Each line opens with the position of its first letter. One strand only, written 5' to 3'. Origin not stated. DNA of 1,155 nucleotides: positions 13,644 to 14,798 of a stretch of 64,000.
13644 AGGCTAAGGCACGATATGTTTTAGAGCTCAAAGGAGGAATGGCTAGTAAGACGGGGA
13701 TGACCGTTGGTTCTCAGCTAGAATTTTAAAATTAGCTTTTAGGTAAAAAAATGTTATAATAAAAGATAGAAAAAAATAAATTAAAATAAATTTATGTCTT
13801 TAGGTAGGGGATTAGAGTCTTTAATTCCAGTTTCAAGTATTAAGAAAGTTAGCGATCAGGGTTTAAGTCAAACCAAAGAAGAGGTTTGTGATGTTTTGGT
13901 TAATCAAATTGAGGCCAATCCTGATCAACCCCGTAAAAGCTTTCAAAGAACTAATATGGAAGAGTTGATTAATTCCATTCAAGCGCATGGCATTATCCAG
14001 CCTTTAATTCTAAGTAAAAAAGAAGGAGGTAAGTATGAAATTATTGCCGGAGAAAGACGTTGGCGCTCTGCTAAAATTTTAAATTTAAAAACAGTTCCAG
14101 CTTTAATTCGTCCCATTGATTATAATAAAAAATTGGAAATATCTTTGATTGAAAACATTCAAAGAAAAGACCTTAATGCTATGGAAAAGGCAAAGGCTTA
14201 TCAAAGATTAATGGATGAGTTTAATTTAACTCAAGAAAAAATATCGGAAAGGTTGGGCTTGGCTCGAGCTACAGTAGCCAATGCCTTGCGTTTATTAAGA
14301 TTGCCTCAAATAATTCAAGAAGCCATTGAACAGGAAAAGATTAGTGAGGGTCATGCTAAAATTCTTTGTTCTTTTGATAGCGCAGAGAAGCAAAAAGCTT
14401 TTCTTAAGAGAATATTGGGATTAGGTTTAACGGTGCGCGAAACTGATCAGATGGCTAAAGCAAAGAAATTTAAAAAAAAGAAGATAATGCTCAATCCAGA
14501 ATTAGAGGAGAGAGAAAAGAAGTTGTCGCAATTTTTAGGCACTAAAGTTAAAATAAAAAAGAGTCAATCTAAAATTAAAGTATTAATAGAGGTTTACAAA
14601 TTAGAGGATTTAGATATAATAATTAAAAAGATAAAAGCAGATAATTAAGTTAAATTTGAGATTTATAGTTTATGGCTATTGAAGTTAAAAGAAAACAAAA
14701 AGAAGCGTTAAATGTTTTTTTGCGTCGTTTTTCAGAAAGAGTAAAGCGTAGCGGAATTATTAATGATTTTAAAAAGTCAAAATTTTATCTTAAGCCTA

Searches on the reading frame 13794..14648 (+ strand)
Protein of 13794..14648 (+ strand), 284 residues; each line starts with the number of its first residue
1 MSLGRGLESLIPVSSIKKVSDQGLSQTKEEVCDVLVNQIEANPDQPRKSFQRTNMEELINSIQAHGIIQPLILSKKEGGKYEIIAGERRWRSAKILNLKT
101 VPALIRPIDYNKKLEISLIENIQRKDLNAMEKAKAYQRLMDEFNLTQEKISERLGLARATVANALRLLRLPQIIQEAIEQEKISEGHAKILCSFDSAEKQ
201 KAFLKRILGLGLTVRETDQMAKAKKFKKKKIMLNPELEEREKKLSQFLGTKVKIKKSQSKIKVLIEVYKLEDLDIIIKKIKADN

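Call 24: search_protein_families(library=pfam, proteins=[window:13794-14648:+])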
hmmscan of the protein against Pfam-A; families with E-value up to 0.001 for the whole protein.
window:13794-14648:+ (284 aa): 5 families
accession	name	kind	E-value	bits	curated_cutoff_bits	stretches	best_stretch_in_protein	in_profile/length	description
PF17762.8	HTH_ParB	-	3.2e-35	120.8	22.6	1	125-224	1-100/102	ParB HTH domain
PF02195.25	ParB_N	-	3.2e-32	110.9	26.3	1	30-123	2-95/95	ParB N-terminal domain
PF23552.2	ParB_C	-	0.00015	21.6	23.8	1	234-281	2-50/50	ParB dimerisation domain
PF13545.12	HTH_Crp_2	-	0.00029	21.2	27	1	141-175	19-53/70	Crp-like helix-turn-helix domain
PF20432.4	Xre-like-HTH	-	0.00033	21.3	25.8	0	133-166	12-46/63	Antitoxin Xre-like helix-turn-helix domain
